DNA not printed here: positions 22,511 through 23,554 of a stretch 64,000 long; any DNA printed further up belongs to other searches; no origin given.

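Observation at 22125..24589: AbiH-like gene packed into one transcription unit with a Pycsar-type cyclase and TM effector (possible three-gene defence module)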

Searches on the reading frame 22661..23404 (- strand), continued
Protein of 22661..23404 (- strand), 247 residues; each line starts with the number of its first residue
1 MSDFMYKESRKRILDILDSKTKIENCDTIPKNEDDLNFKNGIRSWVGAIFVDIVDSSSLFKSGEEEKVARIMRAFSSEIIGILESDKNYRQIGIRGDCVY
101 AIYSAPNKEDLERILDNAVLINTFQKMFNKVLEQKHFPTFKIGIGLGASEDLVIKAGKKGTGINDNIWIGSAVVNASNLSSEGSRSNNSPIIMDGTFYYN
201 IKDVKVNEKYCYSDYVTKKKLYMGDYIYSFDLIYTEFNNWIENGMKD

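Call 57: search_dna_similar(query=window:22661-23404:-, collection=plasmids, mode=protein, max_evalue=1e-10, max_rows=25)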
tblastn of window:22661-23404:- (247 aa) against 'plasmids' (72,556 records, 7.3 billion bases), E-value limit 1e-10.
Records with a match: 36; places in all: 37; records where one place covers at least 80% of the query: 30.
Best place of each record, by identity: <60% 36.
By first word of the organism name: Lactiplantibacillus 13; Mycobacterium 4; Bacillus 3; Enterococcus 3; Paenarthrobacter 2; Curtobacterium 2; Lactococcus 1; Anoxybacillus 1; Mycolicibacterium 1; Priestia 1; and 5 more.
By predicted mobility (MOB-suite, as given by PLSDB): mobilizable 24; non-mobilizable 11; conjugative 1.
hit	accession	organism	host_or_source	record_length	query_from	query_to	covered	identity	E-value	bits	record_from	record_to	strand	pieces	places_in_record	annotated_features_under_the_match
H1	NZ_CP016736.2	Lactococcus lactis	Single cell,Dairy fermentation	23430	3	247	99%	43.8%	6e-51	185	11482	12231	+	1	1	hypothetical protein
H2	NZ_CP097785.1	Bacillus velezensis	Cell culture,Rizosphere soil sample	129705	4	245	98%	42.9%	2e-54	195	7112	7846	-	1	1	adenylate/guanylate cyclase domain-containing protein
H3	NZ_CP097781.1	Bacillus velezensis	Cell culture,Rizosphere soil sample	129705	4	245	98%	42.9%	2e-54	195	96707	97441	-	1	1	adenylate/guanylate cyclase domain-containing protein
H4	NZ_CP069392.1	Bacillus velezensis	cell culture,saltpan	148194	4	245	98%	42.9%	1e-53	192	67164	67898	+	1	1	adenylate/guanylate cyclase domain-containing protein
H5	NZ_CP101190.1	Paenarthrobacter ureafaciens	mixed culture,soil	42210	4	242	97%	35.4%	2e-35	140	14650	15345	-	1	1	adenylate/guanylate cyclase domain-containing protein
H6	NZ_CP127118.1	Paenarthrobacter sp. R1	cell culture,sediment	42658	4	242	97%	35.4%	2e-35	140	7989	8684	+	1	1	adenylate/guanylate cyclase domain-containing protein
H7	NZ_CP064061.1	Anoxybacillus caldiproteolyticus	cell culture,NEB433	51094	6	242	96%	35.3%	1e-29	123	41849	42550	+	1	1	adenylate/guanylate cyclase domain-containing protein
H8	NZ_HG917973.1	Mycobacterium marinum E11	-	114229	4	242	97%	34.4%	3e-37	145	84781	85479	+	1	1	adenylate/guanylate cyclase domain-containing protein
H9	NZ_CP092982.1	Mycobacterium marinum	Oncorhynchus kisutch,whole organism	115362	4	242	97%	34.4%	3e-37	145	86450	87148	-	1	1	adenylate/guanylate cyclase domain-containing protein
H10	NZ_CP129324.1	Mycobacterium marinum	Dead fish from aquarium in Philadelphia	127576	4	242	97%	34.4%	3e-37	145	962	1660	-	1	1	adenylate/guanylate cyclase domain-containing protein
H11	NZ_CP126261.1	Curtobacterium sp. MCJR17_020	-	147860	4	242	97%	34.0%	2e-31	129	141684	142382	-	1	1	adenylate/guanylate cyclase domain-containing protein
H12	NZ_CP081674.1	Mycolicibacterium farcinogenes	Homo sapiens,skin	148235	6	242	96%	31.8%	9e-30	124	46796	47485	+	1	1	adenylate/guanylate cyclase domain-containing protein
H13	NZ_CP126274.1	Curtobacterium sp. MCBD17_040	-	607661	3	216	87%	34.4%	7e-32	130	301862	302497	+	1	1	adenylate/guanylate cyclase domain-containing protein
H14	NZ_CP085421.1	Priestia megaterium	single cell,soil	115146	4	203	81%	35.0%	4e-31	127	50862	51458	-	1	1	adenylate/guanylate cyclase domain-containing protein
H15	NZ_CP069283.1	Lactiplantibacillus plantarum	Cell,Ripening beef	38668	13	242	93%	30.2%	9e-20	95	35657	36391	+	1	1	adenylate/guanylate cyclase domain-containing protein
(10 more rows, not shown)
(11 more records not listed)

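Call 65: search_protein_families(library=padloc, proteins=[L095:1174-2445:+], max_evalue=0.001)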
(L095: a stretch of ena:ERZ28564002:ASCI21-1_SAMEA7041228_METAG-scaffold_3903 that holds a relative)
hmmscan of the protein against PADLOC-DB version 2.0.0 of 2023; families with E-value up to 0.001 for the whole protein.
L095:1174-2445:+ (423 aa): 9 families
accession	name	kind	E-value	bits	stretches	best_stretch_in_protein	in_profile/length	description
PDLC03867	LmuB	-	1.5e-95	319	1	1-422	178-604/605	-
PDLC03863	LmuB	-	4.7e-54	182.1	1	19-418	186-607/610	-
PDLC03862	LmuB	-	7.2e-20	68.9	1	42-421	237-641/643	-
PDLC03859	LmuB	-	4.5e-15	53.9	1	12-398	185-597/611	-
PDLC03865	LmuB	-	2.2e-07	27.5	1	36-249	414-625/1007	-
PDLC03866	LmuB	-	9.9e-07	25.4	0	36-213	233-406/641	-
PDLC02747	PbeC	-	9.4e-05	19.5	1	37-249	248-466/632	PbeC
PDLC03868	LmuB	-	0.00036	16.9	1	38-235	266-794/1035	-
PDLC03864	LmuB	-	0.00045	16.9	1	133-246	378-487/657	-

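Call 66: search_protein_families(library=pfam, proteins=[L002:587-1456:+, L004:4896-5954:+, L023:5179-5985:+, L015:3920-5944:+, L027:1889-5932:+, L033:2144-2986:+, L036:1026-1925:+, L038:2420-5710:+, L056:312-1286:+], max_evalue=0.001)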
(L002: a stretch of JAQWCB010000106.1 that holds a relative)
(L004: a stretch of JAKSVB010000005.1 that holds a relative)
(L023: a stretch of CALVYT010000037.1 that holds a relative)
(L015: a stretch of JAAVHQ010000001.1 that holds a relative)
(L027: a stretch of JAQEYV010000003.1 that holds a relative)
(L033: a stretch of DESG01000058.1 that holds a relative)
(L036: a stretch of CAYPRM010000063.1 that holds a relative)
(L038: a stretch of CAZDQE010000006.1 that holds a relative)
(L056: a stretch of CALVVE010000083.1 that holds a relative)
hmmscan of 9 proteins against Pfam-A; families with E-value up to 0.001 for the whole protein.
L002:587-1456:+ (289 aa): 1 family
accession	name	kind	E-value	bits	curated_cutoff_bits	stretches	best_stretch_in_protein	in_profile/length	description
PF04556.18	DpnII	-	1.8e-105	352.7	23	1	3-280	1-276/278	DpnII restriction endonuclease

L004:4896-5954:+ (352 aa): 1 family
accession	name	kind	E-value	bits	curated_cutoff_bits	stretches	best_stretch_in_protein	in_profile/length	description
PF14072.11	DndB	-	1.2e-09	38.2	29.1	1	24-163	21-169/338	DNA-sulfur modification-associated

L023:5179-5985:+ (268 aa): 2 families
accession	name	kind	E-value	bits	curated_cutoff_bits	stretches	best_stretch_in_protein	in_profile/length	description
PF01555.25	N6_N4_Mtase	-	5.7e-26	92.3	26.7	2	20-101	137-216/221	DNA methylase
PF01170.24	UPF0020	-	8.1e-07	29.4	22.3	1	65-102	27-64/197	RMKL-like, methyltransferase domain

L015:3920-5944:+ (674 aa): 4 families
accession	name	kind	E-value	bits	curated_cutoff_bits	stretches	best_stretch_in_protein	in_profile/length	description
PF13337.12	BrxL_ATPase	-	1.8e-144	480.7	25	1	152-464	1-313/313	Lon-like protease BrxL-like, ATPase domain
PF20442.3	BrxL_N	-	1.8e-48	164.3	28.2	1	10-141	1-132/132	BREX system Lon protease-like protein BrxL N-terminal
PF05362.19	Lon_C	-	7.7e-10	39.1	21.1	1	510-669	42-201/205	Lon protease (S16) C-terminal proteolytic domain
PF13541.12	ChlI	-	0.00041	20.7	27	0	514-638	2-119/121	Subunit ChlI of Mg-chelatase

L027:1889-5932:+ (1347 aa): 4 families
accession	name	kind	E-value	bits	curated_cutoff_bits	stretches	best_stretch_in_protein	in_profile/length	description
PF07669.17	Eco57I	-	6.6e-26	91.9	25.3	1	943-1088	1-171/171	Eco57I restriction-modification methylase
PF04851.21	ResIII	-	2.4e-18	67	22.5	1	160-326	4-163/164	Type III restriction enzyme, res subunit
PF00270.35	DEAD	-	5.2e-05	23.5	26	1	162-326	2-161/167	DEAD/DEAH box helicase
PF00176.29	SNF2-rel_dom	-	0.00015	21.4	24.9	1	187-326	26-164/290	SNF2-related domain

L033:2144-2986:+ (280 aa): 1 family
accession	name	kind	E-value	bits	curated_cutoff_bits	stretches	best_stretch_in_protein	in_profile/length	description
PF14355.11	Abi_C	-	3.6e-23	81.9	24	1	190-271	1-82/83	Abortive infection C-terminus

L036:1026-1925:+ (299 aa): 1 family
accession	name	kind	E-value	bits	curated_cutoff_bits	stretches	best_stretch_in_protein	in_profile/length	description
PF09549.16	RE_Bpu10I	-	1.3e-25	90.7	25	1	98-297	4-217/218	Bpu10I restriction endonuclease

L038:2420-5710:+ (1096 aa): 7 families
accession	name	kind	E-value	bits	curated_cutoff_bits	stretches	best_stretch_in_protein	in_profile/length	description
PF04851.21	ResIII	-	9.3e-38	130.2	22.5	1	332-489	3-163/164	Type III restriction enzyme, res subunit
PF08463.15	EcoEI_R_C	-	2.7e-19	70.3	24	1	945-1091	2-160/163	EcoEI R protein C-terminal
PF18766.7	SWI2_SNF2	-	6.1e-19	69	26.7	1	336-532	1-194/221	SWI2/SNF2 ATPase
PF13643.11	DUF4145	-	6.4e-14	52.2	23.1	1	22-113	2-86/88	Domain of unknown function (DUF4145)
PF00270.35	DEAD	-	1.9e-11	44.4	26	1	336-493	3-165/167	DEAD/DEAH box helicase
PF04313.20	HSDR_N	-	2.9e-09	37.5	25.1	1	216-297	116-196/198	Type I restriction enzyme R protein N terminus (HSDR_N)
PF00271.37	Helicase_C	-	1.4e-07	32.1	23.5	1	599-698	13-108/110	Helicase conserved C-terminal domain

L056:312-1286:+ (324 aa): 8 families
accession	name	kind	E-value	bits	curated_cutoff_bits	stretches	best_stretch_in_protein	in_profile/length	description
PF01476.26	LysM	-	1.5e-37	127.7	20.9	2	255-296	1-42/43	LysM domain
PF01520.23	Amidase_3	-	1.3e-33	116.9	27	1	8-185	1-173/174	N-acetylmuramoyl-L-alanine amidase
PF23473.1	LysM3_LYK4_5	-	3.7e-11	43.3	29.3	2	254-287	4-37/48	LYK4/5 LysM3 domain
PF23472.1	LysM2_CERK1_LYK3_4_5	-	3.1e-09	37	27.4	1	196-244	3-55/56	LYK3/4/5 LysM2 domain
PF23446.1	LysM1_NFP_LYK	-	1.1e-06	29.8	36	0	207-244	16-55/60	NFP/LYK LysM1 domain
PF23577.1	LysM_RLK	-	1.2e-06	28.9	27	0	200-231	2-32/44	LysM domain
PF23462.1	LysM3_NFP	-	2.3e-06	28.5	28.1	0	254-285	4-35/48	NFP LysM3 domain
PF23457.1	LysM2_NFP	-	2.7e-05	24.6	36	0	199-244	6-55/56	NFP LysM2 domain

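Call 67: search_protein_families(library=ncbifam, proteins=[window:22661-23404:-], max_evalue=0.01)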
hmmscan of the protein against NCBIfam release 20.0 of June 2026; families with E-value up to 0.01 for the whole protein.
window:22661-23404:- (247 aa): 0 families

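Call 73: search_protein_families(library=padloc, proteins=[L037:5998-6732:+, L037:6704-7333:+, L037:7284-8087:+, L002:2211-2960:+, L037:5752-5985:+], max_evalue=0.001)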
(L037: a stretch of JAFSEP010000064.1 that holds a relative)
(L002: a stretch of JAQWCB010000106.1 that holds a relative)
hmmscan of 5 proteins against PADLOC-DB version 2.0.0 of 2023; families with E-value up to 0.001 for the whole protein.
L037:5998-6732:+ (244 aa): 7 families
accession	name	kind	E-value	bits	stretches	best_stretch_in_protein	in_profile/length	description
PDLC02368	PycC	-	4.1e-87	289.6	1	2-243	4-233/234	-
PDLC02367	PycC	-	2.2e-19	67.8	1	5-229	5-220/226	-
PDLC02369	PycC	-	2.2e-16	58.2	1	10-197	12-190/248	-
PDLC00763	PycC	-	1.9e-13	48.4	1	9-202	16-211/268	Pycsar cyclase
PDLC00766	PycC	-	1.1e-10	39.4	1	8-219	8-216/232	Pycsar cyclase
PDLC02366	PycC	-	1e-05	22.7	1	50-182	52-420/486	-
PDLC00765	PycC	-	1.1e-05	22.7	1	59-202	273-416/477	Pycsar cyclase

L037:6704-7333:+ (209 aa): 11 families
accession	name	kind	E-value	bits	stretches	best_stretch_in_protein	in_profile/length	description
PDLC02363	PycTM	-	1.1e-29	101.2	1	31-204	3-152/154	-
PDLC02364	PycTM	-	8.2e-28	95.8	1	33-208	5-155/160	-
PDLC02365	PycTM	-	6.9e-22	76.5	1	33-204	1-161/165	-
PDLC00678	Effector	-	1.6e-19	68.7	1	28-204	5-173/184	2TM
PDLC00711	Effector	-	4.5e-17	60.7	1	32-203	6-159/164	2TM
PDLC00700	Effector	-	4.4e-15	54.1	1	33-204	4-166/173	2TM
PDLC00692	Effector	-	4.1e-14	50.8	1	34-204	4-154/167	2TM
PDLC00685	Effector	-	1.5e-13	49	1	27-195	11-159/174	2TM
PDLC00691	Effector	-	4.2e-09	34.5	1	74-204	38-167/176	2TM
PDLC02362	PycTM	-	5.5e-09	34.8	1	137-204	18-69/74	-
PDLC00668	Effector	-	4.9e-08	31.1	1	39-203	16-175/184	2TM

L037:7284-8087:+ (267 aa): 8 families
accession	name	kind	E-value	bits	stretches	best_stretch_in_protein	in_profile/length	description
PDLC02368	PycC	-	4e-90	299.5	1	22-265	2-234/234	-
PDLC02367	PycC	-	5.3e-20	69.8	1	30-249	8-219/226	-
PDLC02369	PycC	-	1.7e-18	65.1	1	64-205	46-179/248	-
PDLC00763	PycC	-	3.2e-17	60.8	1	34-206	19-196/268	Pycsar cyclase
PDLC00766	PycC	-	1.5e-10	38.9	1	30-239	8-212/232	Pycsar cyclase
PDLC02370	PycC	-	4.7e-05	20.9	1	61-165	78-185/340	-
PDLC00765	PycC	-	0.00032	17.9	1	80-225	277-417/477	Pycsar cyclase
PDLC02366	PycC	-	0.00057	16.9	1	68-201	49-186/486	-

L002:2211-2960:+ (249 aa): 8 families
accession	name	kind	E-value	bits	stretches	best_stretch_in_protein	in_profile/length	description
PDLC02368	PycC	-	1.1e-85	285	1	3-246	3-234/234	-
PDLC02369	PycC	-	5.3e-27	92.9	1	15-204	15-195/248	-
PDLC02367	PycC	-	1.7e-24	84.5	1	10-220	8-209/226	-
PDLC00763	PycC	-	3.1e-22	77.2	1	19-204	24-211/268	Pycsar cyclase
PDLC00766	PycC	-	8.1e-17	59.4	1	11-212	9-207/232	Pycsar cyclase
PDLC02370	PycC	-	3.5e-06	24.6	1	36-185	73-226/340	-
PDLC02366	PycC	-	1.1e-05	22.5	1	28-186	29-190/486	-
PDLC00767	PycC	-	0.00054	17.4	1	42-146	90-197/337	Pycsar cyclase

L037:5752-5985:+ (77 aa): 0 families
